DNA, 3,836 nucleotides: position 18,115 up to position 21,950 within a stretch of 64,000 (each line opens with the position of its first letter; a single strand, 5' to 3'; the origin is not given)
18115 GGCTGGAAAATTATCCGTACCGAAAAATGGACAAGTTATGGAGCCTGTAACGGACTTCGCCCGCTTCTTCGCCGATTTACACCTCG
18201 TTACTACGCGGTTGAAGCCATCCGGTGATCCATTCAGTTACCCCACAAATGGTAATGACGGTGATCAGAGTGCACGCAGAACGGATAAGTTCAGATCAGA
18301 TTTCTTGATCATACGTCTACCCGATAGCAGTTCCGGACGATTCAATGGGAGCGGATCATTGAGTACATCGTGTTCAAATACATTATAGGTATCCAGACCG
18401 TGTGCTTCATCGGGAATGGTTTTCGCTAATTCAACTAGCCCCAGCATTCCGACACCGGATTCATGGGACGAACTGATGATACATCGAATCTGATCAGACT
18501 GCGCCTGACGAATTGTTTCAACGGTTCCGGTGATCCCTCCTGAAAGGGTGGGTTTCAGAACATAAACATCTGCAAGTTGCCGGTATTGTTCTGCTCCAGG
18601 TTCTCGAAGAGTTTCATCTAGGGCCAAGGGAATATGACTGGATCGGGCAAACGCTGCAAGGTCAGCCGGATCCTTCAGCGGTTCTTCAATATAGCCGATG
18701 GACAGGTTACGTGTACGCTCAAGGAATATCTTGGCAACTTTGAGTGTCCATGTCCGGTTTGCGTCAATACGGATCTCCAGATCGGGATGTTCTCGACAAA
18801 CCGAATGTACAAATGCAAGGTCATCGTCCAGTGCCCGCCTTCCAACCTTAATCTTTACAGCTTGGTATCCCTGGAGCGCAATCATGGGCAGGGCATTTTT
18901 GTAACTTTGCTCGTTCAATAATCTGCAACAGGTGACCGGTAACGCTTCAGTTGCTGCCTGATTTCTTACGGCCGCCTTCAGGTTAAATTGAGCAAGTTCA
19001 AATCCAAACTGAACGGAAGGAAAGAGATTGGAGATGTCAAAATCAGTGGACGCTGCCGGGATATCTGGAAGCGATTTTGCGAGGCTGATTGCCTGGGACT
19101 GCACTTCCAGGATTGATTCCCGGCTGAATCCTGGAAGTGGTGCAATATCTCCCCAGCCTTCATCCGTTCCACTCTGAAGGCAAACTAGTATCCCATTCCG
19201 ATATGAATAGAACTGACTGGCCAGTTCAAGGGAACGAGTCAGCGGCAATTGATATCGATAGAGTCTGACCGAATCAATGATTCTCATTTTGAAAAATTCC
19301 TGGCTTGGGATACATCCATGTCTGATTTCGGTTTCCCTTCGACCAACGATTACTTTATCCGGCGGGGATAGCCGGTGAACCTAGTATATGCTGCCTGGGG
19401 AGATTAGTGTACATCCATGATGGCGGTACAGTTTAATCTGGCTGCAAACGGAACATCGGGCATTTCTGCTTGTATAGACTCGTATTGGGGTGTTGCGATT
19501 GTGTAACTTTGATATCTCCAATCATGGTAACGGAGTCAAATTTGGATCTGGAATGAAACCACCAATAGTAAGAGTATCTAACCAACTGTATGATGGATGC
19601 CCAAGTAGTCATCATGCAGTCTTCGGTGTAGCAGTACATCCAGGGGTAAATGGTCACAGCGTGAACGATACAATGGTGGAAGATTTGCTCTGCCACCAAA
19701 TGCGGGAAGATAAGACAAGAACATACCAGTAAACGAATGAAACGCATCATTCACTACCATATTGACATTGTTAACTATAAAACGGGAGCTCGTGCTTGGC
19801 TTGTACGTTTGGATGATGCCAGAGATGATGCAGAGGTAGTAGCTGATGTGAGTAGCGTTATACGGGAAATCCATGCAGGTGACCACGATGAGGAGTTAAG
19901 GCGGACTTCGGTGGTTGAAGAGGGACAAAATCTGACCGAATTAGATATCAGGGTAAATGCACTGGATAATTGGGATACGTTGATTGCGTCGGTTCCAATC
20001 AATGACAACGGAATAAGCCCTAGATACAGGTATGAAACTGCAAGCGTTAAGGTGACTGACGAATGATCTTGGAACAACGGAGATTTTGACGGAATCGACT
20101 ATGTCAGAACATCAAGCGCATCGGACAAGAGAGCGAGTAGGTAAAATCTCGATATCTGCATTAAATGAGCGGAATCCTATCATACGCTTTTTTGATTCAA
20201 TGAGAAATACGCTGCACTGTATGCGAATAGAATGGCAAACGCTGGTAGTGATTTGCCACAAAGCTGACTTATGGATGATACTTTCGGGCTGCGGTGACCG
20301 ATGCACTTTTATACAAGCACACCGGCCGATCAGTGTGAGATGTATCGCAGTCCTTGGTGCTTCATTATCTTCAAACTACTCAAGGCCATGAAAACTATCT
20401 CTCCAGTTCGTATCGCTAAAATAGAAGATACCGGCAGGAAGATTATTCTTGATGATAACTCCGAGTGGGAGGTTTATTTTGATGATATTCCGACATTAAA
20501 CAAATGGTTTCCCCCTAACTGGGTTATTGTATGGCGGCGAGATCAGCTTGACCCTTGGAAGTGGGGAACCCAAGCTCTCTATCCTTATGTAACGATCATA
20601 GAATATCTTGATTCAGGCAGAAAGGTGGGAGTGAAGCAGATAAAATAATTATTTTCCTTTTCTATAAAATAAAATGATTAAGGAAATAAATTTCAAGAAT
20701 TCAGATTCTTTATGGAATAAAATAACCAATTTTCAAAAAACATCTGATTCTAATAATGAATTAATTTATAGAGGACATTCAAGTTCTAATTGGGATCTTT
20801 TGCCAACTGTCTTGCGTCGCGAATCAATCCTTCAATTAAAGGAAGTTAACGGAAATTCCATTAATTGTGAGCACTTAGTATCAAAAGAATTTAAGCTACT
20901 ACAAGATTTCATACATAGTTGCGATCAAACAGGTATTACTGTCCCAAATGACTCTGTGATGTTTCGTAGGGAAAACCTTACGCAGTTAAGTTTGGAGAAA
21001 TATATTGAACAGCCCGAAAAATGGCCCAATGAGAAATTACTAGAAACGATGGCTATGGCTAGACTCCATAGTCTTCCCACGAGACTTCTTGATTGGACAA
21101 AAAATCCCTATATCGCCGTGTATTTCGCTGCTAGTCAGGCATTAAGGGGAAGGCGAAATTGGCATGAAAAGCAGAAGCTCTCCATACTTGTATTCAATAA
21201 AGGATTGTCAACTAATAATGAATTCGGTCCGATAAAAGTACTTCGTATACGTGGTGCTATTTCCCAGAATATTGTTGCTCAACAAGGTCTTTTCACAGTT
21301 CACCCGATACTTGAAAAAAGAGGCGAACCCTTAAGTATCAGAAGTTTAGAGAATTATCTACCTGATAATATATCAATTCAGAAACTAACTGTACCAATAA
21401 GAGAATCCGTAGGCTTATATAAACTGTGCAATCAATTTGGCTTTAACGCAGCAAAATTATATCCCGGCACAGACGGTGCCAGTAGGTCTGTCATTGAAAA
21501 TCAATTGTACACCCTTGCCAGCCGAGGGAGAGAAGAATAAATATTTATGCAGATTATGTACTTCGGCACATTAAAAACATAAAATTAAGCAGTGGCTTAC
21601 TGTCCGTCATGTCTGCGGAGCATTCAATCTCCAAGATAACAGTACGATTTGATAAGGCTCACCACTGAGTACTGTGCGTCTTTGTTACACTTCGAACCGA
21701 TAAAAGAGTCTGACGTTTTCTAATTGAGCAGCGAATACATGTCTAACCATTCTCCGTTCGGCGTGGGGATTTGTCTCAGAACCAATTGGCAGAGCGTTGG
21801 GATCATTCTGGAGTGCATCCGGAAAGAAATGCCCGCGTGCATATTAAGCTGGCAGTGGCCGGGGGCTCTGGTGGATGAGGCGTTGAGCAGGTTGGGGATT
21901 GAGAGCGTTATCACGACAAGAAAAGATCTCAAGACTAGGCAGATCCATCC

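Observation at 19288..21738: AT-rich five-ORF cassette ending in an FRG-domain gene, wedged between menC and menE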

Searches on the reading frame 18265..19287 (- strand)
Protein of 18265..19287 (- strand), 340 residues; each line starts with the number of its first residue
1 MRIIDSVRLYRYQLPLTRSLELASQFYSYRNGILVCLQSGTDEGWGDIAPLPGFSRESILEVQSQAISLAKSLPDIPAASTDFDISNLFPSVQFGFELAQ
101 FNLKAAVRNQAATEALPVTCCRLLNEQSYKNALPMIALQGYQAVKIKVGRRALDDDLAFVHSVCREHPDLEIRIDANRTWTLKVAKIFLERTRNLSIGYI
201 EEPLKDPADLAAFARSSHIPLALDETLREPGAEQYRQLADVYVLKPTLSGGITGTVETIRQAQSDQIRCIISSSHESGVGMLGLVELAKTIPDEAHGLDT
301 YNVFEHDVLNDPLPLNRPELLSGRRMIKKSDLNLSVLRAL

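Call 3: search_protein_families(library=pfam, proteins=[window:18265-19287:-], max_evalue=0.1)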
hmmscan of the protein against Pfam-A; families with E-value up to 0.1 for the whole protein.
window:18265-19287:- (340 aa): 2 families
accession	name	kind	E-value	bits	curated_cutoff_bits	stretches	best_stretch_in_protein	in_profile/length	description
PF13378.12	MR_MLE_C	-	1.5e-26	94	29.4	1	135-315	9-198/219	Enolase C-terminal domain-like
PF21508.2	MenC_N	-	9.8e-22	77.3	27.3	1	6-102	3-93/94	MenC, N-terminal domain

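Call 5: search_protein_families(library=ncbifam, proteins=[window:18265-19287:-], max_evalue=0.1)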
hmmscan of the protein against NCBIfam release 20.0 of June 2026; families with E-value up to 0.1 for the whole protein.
window:18265-19287:- (340 aa): 13 families
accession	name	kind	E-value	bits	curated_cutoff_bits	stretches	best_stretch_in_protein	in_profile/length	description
NF003473.0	PRK05105.1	equivalog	2.9e-69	233.6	236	1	4-310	3-310/331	o-succinylbenzoate synthase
TIGR01927.1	menC_gam_Gplu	equivalog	9.3e-57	192.6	130.55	1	10-307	1-299/307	o-succinylbenzoate synthase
NF002739.0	PRK02714.1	equivalog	3e-36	125.5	259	1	8-305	6-306/320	o-succinylbenzoate synthase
NF002782.0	PRK02901.1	equivalog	1.5e-26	93.2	288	1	41-328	38-296/328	o-succinylbenzoate synthase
TIGR02534.1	mucon_cyclo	subfamily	1.4e-15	57.2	334.95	1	130-300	147-323/368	muconate/chloromuconate family cycloisomerase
NF042940.1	racemase_DgcA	equivalog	2.5e-13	50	400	1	136-283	135-280/323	N-acetyl-D-Glu racemase DgcA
TIGR01928.1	menC_lowGC_arch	equivalog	3.1e-13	49.5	200.65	1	133-291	141-300/325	o-succinylbenzoate synthase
NF041118.1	A_G_epim_Thtga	equivalog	1.4e-08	34.2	500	1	137-289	150-307/341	L-Ala-D/L-Glu epimerase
NF047820.1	TalGalacDh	equivalog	4.2e-08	32.5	500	1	138-264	164-296/371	L-talarate/galactarate dehydratase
NF040866.1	AraD_Arch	equivalog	7e-08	31.8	650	1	139-227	162-253/372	arabinonate dehydratase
NF043002.1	HProlDhtase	equivalog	1.2e-05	24.4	500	1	138-254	156-274/366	cis-3-hydroxy-L-proline dehydratase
NF047905.1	SucbenSynMenCBdel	equivalog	5e-05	22.7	500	1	137-291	119-269/327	o-succinylbenzoate synthase MenC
TIGR03247.1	glucar-dehydr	equivalog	0.00074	18.3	828.7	1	139-207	195-262/441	glucarate dehydratase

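Call 10: find_encoding_contigs(protein=window:18265-19287:-, flank=10000, max_places=10)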
Protein window:18265-19287:- (340 aa): 3 contigs read that carry it; 1 place shown.
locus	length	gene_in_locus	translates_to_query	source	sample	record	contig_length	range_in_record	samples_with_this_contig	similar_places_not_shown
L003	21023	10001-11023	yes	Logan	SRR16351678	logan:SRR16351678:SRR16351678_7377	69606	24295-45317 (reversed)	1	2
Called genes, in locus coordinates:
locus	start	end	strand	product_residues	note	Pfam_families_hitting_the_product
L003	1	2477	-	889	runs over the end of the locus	PF13435:Cytochrome_C554 (faint), PF13428:TPR_14 (faint), PF07719:TPR_2 (faint), PF14559:TPR_19 (weak), PF13424:TPR_12 (faint), PF13432:TPR_16 (faint)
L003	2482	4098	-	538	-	PF12831:FAD_oxidored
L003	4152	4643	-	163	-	-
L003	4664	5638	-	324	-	-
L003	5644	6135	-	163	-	PF13855:LRR_8 (weak)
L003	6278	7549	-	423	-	PF00501:AMP-binding, PF13193:AMP-binding_C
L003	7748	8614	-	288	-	PF08867:FRG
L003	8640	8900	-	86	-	-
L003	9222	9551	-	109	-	-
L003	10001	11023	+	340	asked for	PF21508:MenC_N, PF13378:MR_MLE_C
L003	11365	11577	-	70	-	-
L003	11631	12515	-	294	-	PF01040:UbiA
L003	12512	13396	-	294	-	PF00378:ECH_1, PF16113:ECH_2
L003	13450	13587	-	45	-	-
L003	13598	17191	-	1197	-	PF00270:DEAD, PF04851:ResIII (faint), PF13307:Helicase_C_2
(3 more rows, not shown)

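Call 13: find_related_loci(query=window:18265-19287:-, collection=genome_contigs, flank=10000)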
Query window:18265-19287:- (340 aa) in genome_contigs; peptide patterns used: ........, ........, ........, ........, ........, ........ (x = any residue, [..] = any of these).
330 stretches matched a pattern; 33 encode a relative of the query (tblastn E <= 1e-3); 33 distinct loci.
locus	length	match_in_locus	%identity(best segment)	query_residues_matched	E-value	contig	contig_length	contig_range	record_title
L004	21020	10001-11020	94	1-340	0e+0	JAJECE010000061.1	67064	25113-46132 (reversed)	MAG: Rhodothermales bacterium isolate jk18x9bins.87 k141_315692, whole genome shotgun sequence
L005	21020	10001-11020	94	1-340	0e+0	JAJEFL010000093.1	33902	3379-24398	MAG: Rhodothermales bacterium isolate p16x43bins.4 k141_748651, whole genome shotgun sequence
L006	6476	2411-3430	66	1-340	1e-154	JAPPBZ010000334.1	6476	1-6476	MAG: Bacteroidetes bacterium isolate IRC3_bin_23 NODE_4165_length_6476_cov_4.52702, whole genome shotgun sequence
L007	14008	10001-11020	69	1-340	4e-159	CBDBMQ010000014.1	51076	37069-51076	MAG: Rhodothermales bacterium isolate 2f1e6004-1539-424d-a2a3-fdea80cd2d68 genome assembly, contig: contig_14, whole gen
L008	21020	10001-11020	64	1-340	2e-147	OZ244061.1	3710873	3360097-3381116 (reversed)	MAG: Rhodothermales bacterium isolate 21fda42b-fcae-4b59-93a0-87e05944a696 genome assembly, chromosome: 1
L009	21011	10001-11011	67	4-340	5e-154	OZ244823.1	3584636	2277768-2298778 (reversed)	MAG: Rhodothermales bacterium isolate 9ce07578-5119-4228-8939-1a3e4132b483 genome assembly, chromosome: 1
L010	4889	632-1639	39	1-313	2e-54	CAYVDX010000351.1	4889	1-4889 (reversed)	MAG TPA_asm: uncultured Calditrichaceae bacterium isolate SRP163575_co2_215 genome assembly, contig: NODE_23393_length_4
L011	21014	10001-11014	35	4-317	2e-46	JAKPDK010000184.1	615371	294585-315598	MAG: Candidatus Hydrogenedentota bacterium isolate JPMR_maxbin.062_sub k141_600549, whole genome shotgun sequence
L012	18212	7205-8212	34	1-313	2e-45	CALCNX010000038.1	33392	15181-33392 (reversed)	MAG TPA_asm: uncultured bacterium isolate SRR6231133_bin.11_CONCOCT_v1.1_MAG genome assembly, contig: ERZ650265.141, who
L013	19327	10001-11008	34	1-313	2e-44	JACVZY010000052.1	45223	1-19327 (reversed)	MAG: Ignavibacteria bacterium isolate Clear-D13 NODE_311_length_45223_cov_8.740701, whole genome shotgun sequence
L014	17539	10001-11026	36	1-320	7e-44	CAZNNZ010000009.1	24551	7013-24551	MAG TPA_asm: uncultured Planctomycetales bacterium isolate SRP278252_co2_854 genome assembly, contig: NODE_4053_length_2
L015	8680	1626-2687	33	6-337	1e-42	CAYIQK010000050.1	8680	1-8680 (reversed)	MAG TPA_asm: uncultured Planctomycetales bacterium isolate ERP119705_co25_244 genome assembly, contig: NODE_8087_length_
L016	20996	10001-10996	30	3-308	3e-42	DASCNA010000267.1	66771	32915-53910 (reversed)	MAG TPA_asm: Victivallales bacterium isolate Fu_MAG_118 c_000002015544, whole genome shotgun sequence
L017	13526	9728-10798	33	4-337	6e-42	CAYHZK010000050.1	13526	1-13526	MAG TPA_asm: uncultured Planctomycetales bacterium isolate ERP119705_co15_651 genome assembly, contig: NODE_5112_length_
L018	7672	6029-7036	33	1-313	5e-42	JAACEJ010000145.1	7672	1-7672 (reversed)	MAG: Actinomycetota bacterium isolate OTbin.62 scaffold_5132, whole genome shotgun sequence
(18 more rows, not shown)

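Call 76: search_protein_families(library=pfam, proteins=[L008:7900-9918:+, L009:5491-6675:-, L009:9302-9574:-, L007:7556-8995:+, L007:5696-6190:+, L007:6242-7540:+, L009:3841-4116:-, L008:12405-13514:+], max_evalue=0.001)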
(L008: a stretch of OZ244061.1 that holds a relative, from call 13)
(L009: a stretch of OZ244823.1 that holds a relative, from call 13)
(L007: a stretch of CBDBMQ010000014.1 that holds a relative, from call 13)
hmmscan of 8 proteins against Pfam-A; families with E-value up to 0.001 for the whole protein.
L008:7900-9918:+ (672 aa): 1 family
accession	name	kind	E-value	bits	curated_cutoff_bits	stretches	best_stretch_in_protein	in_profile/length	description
PF03235.19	GmrSD_N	-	4.3e-30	105.8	33.2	1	12-217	5-198/199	GmrSD restriction endonuclease, N-terminal domain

L009:5491-6675:- (394 aa): 2 families
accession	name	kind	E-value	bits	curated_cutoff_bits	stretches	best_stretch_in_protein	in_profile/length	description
PF07510.16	GmrSD_C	-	1.5e-25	90.1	23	1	236-369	2-136/138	GmrSD restriction endonucleases, C-terminal domain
PF03235.19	GmrSD_N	-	0.00055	20.5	33.2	0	9-38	169-198/199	GmrSD restriction endonuclease, N-terminal domain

L009:9302-9574:- (90 aa): 1 family
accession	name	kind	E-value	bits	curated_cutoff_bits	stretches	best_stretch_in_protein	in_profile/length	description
PF03235.19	GmrSD_N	-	2.3e-21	77.3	33.2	1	11-89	4-73/199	GmrSD restriction endonuclease, N-terminal domain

L007:7556-8995:+ (479 aa): 1 family
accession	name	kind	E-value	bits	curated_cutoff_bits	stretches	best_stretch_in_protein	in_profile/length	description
PF03235.19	GmrSD_N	-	0.00035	21.2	33.2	1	22-59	161-198/199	GmrSD restriction endonuclease, N-terminal domain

L007:5696-6190:+ (164 aa): 1 family
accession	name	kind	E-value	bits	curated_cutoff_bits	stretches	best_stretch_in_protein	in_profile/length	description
PF03235.19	GmrSD_N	-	1e-23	84.9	33.2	1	8-130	5-112/199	GmrSD restriction endonuclease, N-terminal domain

L007:6242-7540:+ (432 aa): 3 families
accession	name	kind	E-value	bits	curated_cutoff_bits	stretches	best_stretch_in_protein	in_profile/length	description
PF01610.23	DDE_Tnp_ISL3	-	4.1e-74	249.8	23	1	172-411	1-240/240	Transposase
PF13542.12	HTH_Tnp_ISL3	-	3.1e-12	46.2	27.4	1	106-157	1-51/51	Helix-turn-helix domain of transposase family ISL3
PF14690.11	Zn_ribbon_ISL3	-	3.4e-09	37.4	25.5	1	59-101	4-47/47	zinc-finger of transposase IS204/IS1001/IS1096/IS1165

L009:3841-4116:- (91 aa): 1 family
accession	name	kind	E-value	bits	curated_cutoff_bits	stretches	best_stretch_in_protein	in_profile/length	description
PF18899.5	DUF5655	-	4.4e-08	33.6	24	1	3-89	26-108/109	Domain of unknown function (DUF5655)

L008:12405-13514:+ (369 aa): 2 families
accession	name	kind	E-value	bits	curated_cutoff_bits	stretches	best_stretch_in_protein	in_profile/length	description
PF14088.11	DUF4268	-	2.5e-31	109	27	1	226-358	2-138/140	Domain of unknown function (DUF4268)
PF01939.22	NucS_C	-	0.00032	21.1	24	1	29-124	4-96/124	Endonuclease NucS C-terminal domain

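Call 77: search_protein_families(library=padloc, proteins=[L008:7900-9918:+, L009:5491-6675:-, L007:7556-8995:+, L008:12405-13514:+], max_evalue=0.001)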
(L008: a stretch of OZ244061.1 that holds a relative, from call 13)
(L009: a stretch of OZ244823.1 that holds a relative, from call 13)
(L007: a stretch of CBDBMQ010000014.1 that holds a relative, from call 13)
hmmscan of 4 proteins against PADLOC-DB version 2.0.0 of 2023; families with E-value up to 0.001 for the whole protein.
L008:7900-9918:+ (672 aa): 15 families
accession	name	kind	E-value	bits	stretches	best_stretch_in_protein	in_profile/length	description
PDLC04151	HEC-05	-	1.9e-40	137.2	2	67-545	114-593/600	-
PDLC04150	HEC-05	-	6.3e-27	92.7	2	6-60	8-62/583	-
PDLC04709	PDC-M55C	-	4.1e-26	89.7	2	7-85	16-109/554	-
PDLC04152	HEC-05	-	3.3e-15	53.7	2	165-353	206-396/566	-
PDLC04153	HEC-05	-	1.9e-11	40.9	1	9-55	10-56/621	-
PDLC03877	NsnA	-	1.4e-08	32.4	1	6-212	51-195/385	-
PDLC02693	Orf5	-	4.6e-08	30.5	1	21-212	10-206/543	Orf5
PDLC02695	Orf5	-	1.3e-07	28.4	1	16-79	16-91/601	Orf5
PDLC04027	PD-T4-2_A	-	6.2e-06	23.5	1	23-80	56-109/363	-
PDLC04155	HEC-06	-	7e-06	22.8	1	4-78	8-82/562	-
PDLC04157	HEC-06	-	1.1e-05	22.2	1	7-83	10-89/558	-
PDLC02792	SspE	-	3e-05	20.6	0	20-46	24-50/771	SspE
PDLC04154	HEC-06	-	7.4e-05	19.6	1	7-79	13-85/569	-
PDLC02691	Orf5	-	0.00028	17.6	0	7-88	9-95/579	Orf5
PDLC02700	Orf5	-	0.00061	16.6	0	18-78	10-75/555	Orf5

L009:5491-6675:- (394 aa): 21 families
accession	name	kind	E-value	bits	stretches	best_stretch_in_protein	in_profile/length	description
PDLC02693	Orf5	-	1.2e-123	412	1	2-376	176-542/543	Orf5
PDLC02702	Orf5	-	3.1e-57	192.6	1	8-378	174-543/543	Orf5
PDLC04157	HEC-06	-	9.5e-39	131.4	1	13-377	208-556/558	-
PDLC04155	HEC-06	-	6.6e-33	112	1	16-378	215-560/562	-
PDLC04154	HEC-06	-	1.5e-32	111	1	16-377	218-565/569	-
PDLC02687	Orf5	-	1.9e-24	84.3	1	16-361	212-543/543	Orf5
PDLC02700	Orf5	-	6.8e-24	82.5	1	13-376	198-555/555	Orf5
PDLC02691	Orf5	-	5.6e-19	66.1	1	16-376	227-579/579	Orf5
PDLC02695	Orf5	-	4.3e-16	56.4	1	17-375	232-600/601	Orf5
PDLC02692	Orf5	-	8.3e-14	49.2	1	17-377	192-557/558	Orf5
PDLC02686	Orf5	-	1.3e-12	45.1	2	250-366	433-556/566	Orf5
PDLC04156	HEC-06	-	1e-11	42.1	1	16-376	218-560/562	-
PDLC02690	Orf5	-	5.4e-11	40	1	17-377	190-530/531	Orf5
PDLC03655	mREase_IV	-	6.9e-11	39.3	1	10-252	227-468/629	Type IV methyl-directed restriction enzyme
PDLC02701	Orf5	-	1.3e-09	35.2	1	262-376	490-594/596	Orf5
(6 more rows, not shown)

L007:7556-8995:+ (479 aa): 4 families
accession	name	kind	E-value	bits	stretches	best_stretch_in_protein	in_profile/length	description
PDLC04151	HEC-05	-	4.4e-21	73.2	1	4-197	219-420/600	-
PDLC04150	HEC-05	-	8.3e-11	39.4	1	13-197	214-404/583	-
PDLC04709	PDC-M55C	-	1.1e-07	28.9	1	32-264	211-440/554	-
PDLC04152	HEC-05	-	1.6e-05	21.7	1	11-196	210-396/566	-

L008:12405-13514:+ (369 aa): 10 families
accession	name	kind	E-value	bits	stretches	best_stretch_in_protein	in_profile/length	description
PDLC04913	PDC-S11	-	1.8e-159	528.8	1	1-367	1-371/375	-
PDLC04909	PDC-S11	-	3e-61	205.9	1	7-305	7-285/347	-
PDLC04910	PDC-S11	-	8.7e-61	204.1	1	1-313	1-309/359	-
PDLC04915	PDC-S11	-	8.1e-54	181.3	1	9-256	9-256/379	-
PDLC04916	PDC-S11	-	2.4e-36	123.5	1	14-213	12-204/358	-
PDLC04914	PDC-S11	-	1.9e-35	120.6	2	202-362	146-310/314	-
PDLC04911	PDC-S11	-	8.4e-30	102.1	2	207-360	157-312/318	-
PDLC04912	PDC-S11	-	6e-27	92.7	2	211-357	162-307/313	-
PDLC04944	PDC-S18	-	9.8e-06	23.1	1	20-98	16-92/307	-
PDLC04946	PDC-S18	-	0.00014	19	1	51-96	65-109/365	-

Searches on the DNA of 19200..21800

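Call 51: search_rna_families(source=window, start=19200, end=21800, threshold=evalue, max_evalue=1)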
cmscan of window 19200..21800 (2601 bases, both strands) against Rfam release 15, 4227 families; matches with E-value up to 1: 0.
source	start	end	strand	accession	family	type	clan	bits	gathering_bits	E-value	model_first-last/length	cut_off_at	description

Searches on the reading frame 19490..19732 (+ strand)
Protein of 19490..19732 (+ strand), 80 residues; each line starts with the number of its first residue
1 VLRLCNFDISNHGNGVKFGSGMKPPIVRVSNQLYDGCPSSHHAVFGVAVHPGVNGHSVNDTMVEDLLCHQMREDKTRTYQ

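Call 3: search_protein_families(library=pfam, proteins=[window:19490-19732:+], max_evalue=0.1)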
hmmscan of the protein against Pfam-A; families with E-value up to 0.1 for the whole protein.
window:19490-19732:+ (80 aa): 0 families

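Call 4: search_protein_families(library=padloc, proteins=[window:19490-19732:+], max_evalue=0.1)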
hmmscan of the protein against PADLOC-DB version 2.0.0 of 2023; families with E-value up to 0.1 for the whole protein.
window:19490-19732:+ (80 aa): 0 families

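Call 5: search_protein_families(library=ncbifam, proteins=[window:19490-19732:+], max_evalue=0.1)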
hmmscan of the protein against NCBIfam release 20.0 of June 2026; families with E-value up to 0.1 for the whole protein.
window:19490-19732:+ (80 aa): 0 families

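Call 59: search_protein_families(library=phrogs, proteins=[window:19490-19732:+], max_evalue=0.1)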
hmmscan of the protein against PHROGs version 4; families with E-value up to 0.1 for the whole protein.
window:19490-19732:+ (80 aa): 0 families

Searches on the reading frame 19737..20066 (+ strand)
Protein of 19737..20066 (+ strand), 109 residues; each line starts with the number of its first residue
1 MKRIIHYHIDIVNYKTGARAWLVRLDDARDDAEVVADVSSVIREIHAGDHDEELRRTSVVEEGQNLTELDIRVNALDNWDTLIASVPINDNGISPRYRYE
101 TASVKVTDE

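Call 3: search_protein_families(library=pfam, proteins=[window:19737-20066:+], max_evalue=0.1)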
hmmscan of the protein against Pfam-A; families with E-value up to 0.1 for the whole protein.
window:19737-20066:+ (109 aa): 0 families

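Call 4: search_protein_families(library=padloc, proteins=[window:19737-20066:+], max_evalue=0.1)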
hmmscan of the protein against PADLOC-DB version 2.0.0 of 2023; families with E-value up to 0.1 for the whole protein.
window:19737-20066:+ (109 aa): 0 families

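Call 5: search_protein_families(library=ncbifam, proteins=[window:19737-20066:+], max_evalue=0.1)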
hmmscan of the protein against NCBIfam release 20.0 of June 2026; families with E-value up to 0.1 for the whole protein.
window:19737-20066:+ (109 aa): 0 families

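Call 24: find_homologous_proteins(query=window:19737-20066:+, max_evalue=0.01)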
Query window:19737-20066:+ (109 aa): 2 proteins with E <= 0.01 among 7 candidates.
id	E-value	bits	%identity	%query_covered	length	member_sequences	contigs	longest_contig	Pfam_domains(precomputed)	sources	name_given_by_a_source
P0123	3.2e-63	228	99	100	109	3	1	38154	-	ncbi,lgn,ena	-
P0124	8.2e-54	198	86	100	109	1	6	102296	-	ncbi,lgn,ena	-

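Call 59: search_protein_families(library=phrogs, proteins=[window:19737-20066:+], max_evalue=0.1)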
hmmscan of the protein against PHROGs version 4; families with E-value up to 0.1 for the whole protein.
window:19737-20066:+ (109 aa): 0 families

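Call 92: search_dna_similar(query=window:19737-20066:+, collection=phages, mode=protein, max_evalue=0.1, max_rows=5)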
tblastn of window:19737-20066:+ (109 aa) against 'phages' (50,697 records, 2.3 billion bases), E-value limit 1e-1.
No match.
